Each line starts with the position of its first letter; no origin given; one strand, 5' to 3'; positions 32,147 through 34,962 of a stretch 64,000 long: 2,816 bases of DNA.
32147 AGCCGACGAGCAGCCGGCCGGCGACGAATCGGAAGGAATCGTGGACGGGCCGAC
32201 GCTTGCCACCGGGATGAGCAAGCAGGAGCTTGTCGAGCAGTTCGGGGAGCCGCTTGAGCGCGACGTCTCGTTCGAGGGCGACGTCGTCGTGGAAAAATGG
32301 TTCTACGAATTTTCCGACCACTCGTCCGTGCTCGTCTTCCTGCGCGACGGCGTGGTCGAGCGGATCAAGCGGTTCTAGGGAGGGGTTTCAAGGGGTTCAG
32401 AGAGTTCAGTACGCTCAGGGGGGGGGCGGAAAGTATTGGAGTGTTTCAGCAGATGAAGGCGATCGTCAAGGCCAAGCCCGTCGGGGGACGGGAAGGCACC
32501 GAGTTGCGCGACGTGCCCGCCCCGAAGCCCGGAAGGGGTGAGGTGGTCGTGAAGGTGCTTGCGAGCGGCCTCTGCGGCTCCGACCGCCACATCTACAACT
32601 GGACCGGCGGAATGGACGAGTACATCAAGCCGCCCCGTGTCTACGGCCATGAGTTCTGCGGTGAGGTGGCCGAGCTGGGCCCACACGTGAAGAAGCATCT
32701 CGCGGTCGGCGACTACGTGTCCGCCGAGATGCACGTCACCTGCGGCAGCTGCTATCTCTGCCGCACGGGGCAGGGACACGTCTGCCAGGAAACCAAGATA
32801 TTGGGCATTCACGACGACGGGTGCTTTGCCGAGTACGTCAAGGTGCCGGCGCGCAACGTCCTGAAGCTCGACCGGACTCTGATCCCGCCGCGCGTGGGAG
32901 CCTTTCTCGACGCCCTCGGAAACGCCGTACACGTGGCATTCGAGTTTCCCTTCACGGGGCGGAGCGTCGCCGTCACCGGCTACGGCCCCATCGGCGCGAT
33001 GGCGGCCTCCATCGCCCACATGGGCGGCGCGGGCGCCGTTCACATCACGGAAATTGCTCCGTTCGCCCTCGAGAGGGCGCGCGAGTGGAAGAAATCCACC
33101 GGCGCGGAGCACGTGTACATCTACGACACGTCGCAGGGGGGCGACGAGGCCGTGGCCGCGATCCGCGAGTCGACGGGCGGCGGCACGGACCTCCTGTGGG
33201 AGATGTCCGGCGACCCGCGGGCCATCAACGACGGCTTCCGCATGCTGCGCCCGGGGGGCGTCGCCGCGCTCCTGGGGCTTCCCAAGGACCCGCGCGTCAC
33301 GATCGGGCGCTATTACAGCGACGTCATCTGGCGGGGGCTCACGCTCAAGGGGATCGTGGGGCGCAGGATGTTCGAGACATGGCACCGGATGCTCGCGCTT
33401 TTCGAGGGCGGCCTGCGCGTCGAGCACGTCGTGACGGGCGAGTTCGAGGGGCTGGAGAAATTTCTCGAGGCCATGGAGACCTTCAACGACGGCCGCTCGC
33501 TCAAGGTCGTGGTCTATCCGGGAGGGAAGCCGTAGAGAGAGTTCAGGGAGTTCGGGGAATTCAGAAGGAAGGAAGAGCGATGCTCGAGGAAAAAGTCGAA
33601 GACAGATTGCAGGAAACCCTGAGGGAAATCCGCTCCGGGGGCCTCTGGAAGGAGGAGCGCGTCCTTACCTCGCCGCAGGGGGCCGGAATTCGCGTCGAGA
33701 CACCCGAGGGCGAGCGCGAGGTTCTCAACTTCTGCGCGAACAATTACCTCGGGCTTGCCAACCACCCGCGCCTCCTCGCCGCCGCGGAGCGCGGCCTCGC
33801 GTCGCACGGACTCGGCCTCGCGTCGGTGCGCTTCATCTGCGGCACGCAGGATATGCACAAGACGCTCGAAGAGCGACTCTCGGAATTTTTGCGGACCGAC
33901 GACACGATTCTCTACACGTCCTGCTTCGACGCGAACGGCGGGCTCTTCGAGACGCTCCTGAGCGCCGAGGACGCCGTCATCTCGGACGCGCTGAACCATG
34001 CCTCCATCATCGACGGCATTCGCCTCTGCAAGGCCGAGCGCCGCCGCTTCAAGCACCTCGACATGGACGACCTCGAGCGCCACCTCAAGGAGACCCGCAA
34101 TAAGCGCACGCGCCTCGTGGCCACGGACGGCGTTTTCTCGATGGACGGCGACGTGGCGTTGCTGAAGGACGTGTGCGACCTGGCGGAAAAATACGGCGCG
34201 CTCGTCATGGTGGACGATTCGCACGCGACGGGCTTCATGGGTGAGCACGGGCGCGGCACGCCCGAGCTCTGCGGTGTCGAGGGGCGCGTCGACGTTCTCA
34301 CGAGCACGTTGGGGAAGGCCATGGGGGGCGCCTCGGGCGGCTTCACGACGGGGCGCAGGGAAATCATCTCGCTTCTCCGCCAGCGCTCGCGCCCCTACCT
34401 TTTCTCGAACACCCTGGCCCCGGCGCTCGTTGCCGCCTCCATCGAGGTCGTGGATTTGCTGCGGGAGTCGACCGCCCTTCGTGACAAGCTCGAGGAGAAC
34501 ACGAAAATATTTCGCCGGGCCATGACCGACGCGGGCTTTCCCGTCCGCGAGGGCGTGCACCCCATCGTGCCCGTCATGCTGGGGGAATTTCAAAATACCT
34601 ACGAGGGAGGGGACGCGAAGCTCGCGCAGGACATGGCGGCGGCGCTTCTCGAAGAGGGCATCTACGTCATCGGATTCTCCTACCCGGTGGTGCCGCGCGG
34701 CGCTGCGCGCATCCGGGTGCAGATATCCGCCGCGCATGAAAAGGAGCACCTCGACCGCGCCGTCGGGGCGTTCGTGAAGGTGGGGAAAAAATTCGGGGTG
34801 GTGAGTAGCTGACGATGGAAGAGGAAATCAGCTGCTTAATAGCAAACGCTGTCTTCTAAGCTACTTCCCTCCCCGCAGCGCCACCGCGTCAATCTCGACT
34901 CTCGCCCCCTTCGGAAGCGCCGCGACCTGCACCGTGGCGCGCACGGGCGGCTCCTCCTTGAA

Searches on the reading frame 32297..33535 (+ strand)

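Call 6: search_protein_families(library=pfam, proteins=[window:32297-33535:+], max_evalue=0.01)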
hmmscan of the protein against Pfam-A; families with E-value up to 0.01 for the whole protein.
window:32297-33535:+ (412 aa): 4 families
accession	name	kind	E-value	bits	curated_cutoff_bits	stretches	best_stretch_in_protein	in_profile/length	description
PF08240.17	ADH_N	-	4e-28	98.1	23.5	1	79-192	1-103/104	Alcohol dehydrogenase GroES-like domain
PF00107.32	ADH_zinc_N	-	3.9e-18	66.1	31.8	1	231-369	1-127/129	Zinc-binding dehydrogenase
PF16912.11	Glu_dehyd_C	-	1.8e-10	41.1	34.9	1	206-406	16-209/211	Glucose dehydrogenase C-terminus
PF00670.27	AdoHcyase_NAD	-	0.0076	16.8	27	0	207-257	9-58/162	S-adenosyl-L-homocysteine hydrolase, NAD binding domain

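Call 7: search_protein_families(library=ncbifam, proteins=[window:32297-33535:+], max_evalue=0.01)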
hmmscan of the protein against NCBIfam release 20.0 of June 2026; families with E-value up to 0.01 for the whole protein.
window:32297-33535:+ (412 aa): 20 families
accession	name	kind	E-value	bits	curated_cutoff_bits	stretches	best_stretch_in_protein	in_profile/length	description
NF003808.0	PRK05396.1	equivalog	3.3e-100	335.3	380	1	53-406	1-338/341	L-threonine 3-dehydrogenase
TIGR00692.1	tdh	equivalog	4.7e-95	318.5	458.35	1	64-406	7-338/340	L-threonine 3-dehydrogenase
NF041097.1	keto_inos_dh_IolM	equivalog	1.1e-45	155.9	450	1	59-407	31-388/389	scyllo-inosose 3-dehydrogenase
NF007489.0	PRK10083.1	equivalog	2.8e-35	121.9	376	1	67-333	11-265/339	Zn-dependent oxidoreductase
NF010344.0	PRK13771.1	subfamily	1.2e-27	96.8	349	1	53-396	1-320/334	putative alcohol dehydrogenase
NF007375.0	PRK09880.1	equivalog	8.3e-27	93.8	469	1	82-330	29-269/344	L-idonate 5-dehydrogenase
TIGR03989.1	Rxyl_3153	subfamily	2.3e-26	92.9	440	2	69-166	15-108/370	NDMA-dependent alcohol dehydrogenase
TIGR03451.1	mycoS_dep_FDH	equivalog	2.8e-26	92.2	512.9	1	66-406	12-356/358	S-(hydroxymethyl)mycothiol dehydrogenase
TIGR03366.1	HpnZ_proposed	hypoth_equivalog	1.1e-24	87.2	328.1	1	77-353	2-278/315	putative phosphonate catabolism associated alcohol dehydrogenase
NF007642.0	PRK10309.1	equivalog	3.8e-22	79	550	1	80-327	25-260/347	galactitol-1-phosphate 5-dehydrogenase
NF041172.1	AcrlCoa_red_Thmprot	equivalog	1.3e-20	73.7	500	1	53-401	1-326/334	acryloyl-CoA reductase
NF006940.0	PRK09422.1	equivalog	9.7e-20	70.8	344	1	70-332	14-265/338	alcohol dehydrogenase AdhP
TIGR02822.1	adh_fam_2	subfamily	7.2e-19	68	283.5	1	70-252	17-196/329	zinc-binding alcohol dehydrogenase family protein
TIGR03201.1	dearomat_had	equivalog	1.3e-17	64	338.65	1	72-261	15-206/349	6-hydroxycyclohex-1-ene-1-carbonyl-CoA dehydrogenase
TIGR02819.1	fdhA_non_GSH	equivalog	6.7e-17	61.2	636.95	1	81-277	37-241/397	formaldehyde dehydrogenase, glutathione-independent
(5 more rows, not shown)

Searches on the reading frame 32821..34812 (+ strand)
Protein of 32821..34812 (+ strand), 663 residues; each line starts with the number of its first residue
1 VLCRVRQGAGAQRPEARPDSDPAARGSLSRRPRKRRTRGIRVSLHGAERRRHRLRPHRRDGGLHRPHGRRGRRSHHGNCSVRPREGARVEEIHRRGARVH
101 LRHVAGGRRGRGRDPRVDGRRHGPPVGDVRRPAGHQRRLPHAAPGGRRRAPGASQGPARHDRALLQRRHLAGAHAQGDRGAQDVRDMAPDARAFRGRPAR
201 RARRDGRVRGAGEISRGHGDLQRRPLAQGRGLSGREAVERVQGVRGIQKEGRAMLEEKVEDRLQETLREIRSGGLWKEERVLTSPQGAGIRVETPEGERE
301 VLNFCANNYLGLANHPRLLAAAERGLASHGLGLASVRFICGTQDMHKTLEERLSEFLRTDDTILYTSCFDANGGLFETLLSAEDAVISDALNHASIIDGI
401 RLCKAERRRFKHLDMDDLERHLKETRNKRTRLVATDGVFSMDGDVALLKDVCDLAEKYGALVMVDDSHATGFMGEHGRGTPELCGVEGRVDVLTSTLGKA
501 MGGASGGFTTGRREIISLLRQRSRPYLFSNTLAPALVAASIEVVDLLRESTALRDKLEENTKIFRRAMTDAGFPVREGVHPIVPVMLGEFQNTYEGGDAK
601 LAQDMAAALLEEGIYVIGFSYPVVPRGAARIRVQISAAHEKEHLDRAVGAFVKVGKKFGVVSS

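Call 6: search_protein_families(library=pfam, proteins=[window:32821-34812:+], max_evalue=0.01)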
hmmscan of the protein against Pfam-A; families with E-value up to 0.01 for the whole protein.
window:32821-34812:+ (663 aa): 4 families
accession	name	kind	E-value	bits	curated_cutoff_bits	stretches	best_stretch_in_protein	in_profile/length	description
PF00155.27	Aminotran_1_2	-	1.7e-65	222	19.7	1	300-650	2-360/361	Aminotransferase class I and II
PF00266.25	Aminotran_5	-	6.7e-05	22.5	21.5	1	349-470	48-180/371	Aminotransferase class-V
PF00464.25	SHMT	-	0.0018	17.4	27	1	411-519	154-252/399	Serine hydroxymethyltransferase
PF01053.26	Cys_Met_Meta_PP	-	0.0023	17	27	1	345-473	53-181/381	Cys/Met metabolism PLP-dependent enzyme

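Call 7: search_protein_families(library=ncbifam, proteins=[window:32821-34812:+], max_evalue=0.01)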
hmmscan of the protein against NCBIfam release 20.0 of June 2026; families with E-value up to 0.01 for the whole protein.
window:32821-34812:+ (663 aa): 19 families
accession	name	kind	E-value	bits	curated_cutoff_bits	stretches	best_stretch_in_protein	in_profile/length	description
TIGR01822.1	2am3keto_CoA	equivalog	1e-190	633.8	493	1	261-661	3-393/393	glycine C-acetyltransferase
NF005394.0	PRK06939.1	equivalog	5.2e-189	628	460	1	257-660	3-396/397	glycine C-acetyltransferase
TIGR01825.1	gly_Cac_T_rel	subfamily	4.5e-129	430.5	535.4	1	263-660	1-384/385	BioF/Kbl family PLP-dependent acyltransferase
TIGR00858.1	bioF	equivalog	3.9e-105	351.6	426.45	1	295-649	17-362/365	8-amino-7-oxononanoate synthase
NF047600.1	SerpalmtaseCFB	equivalog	1.7e-88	297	640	1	256-658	6-392/395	serine palmitoyltransferase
TIGR01821.1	5aminolev_synth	equivalog_domain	8.4e-86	288.3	338.55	1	292-659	38-398/402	5-aminolevulinate synthase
NF047599.1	SerpalmtaseBetaP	equivalog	1.1e-83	281.2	500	1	297-658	41-393/394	serine palmitoyltransferase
NF047603.1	SerpalmtaseAlphaP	equivalog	6.4e-68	229.2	670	1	299-661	45-399/399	serine palmitoyltransferase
NF005526.0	PRK07179.1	equivalog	1.8e-54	184.9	428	1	296-652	51-393/407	alpha-hydroxyketone-type quorum-sensing autoinducer synthase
NF005697.0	PRK07505.1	subfamily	1.4e-45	155.6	342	1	293-654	42-398/405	hypothetical protein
NF004608.1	PRK05937.1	equivalog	6.1e-31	107.5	399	1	301-568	4-279/366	8-amino-7-oxononanoate synthase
NF000586.1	PRK00011.1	subfamily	1.3e-07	30.7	335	1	411-576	141-298/404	serine hydroxymethyltransferase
TIGR01979.1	sufS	subfamily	6.6e-06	25.2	475.1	1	382-470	107-200/403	SufS family cysteine desulfurase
TIGR01976.1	am_tr_V_VC1184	hypoth_equivalog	0.00014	21.3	352.35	1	382-471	105-200/401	cysteine desulfurase-like protein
TIGR03576.1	pyridox_MJ0158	hypoth_equivalog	0.00039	19.7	304.45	1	391-568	106-270/346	TIGR03576 family pyridoxal phosphate-dependent enzyme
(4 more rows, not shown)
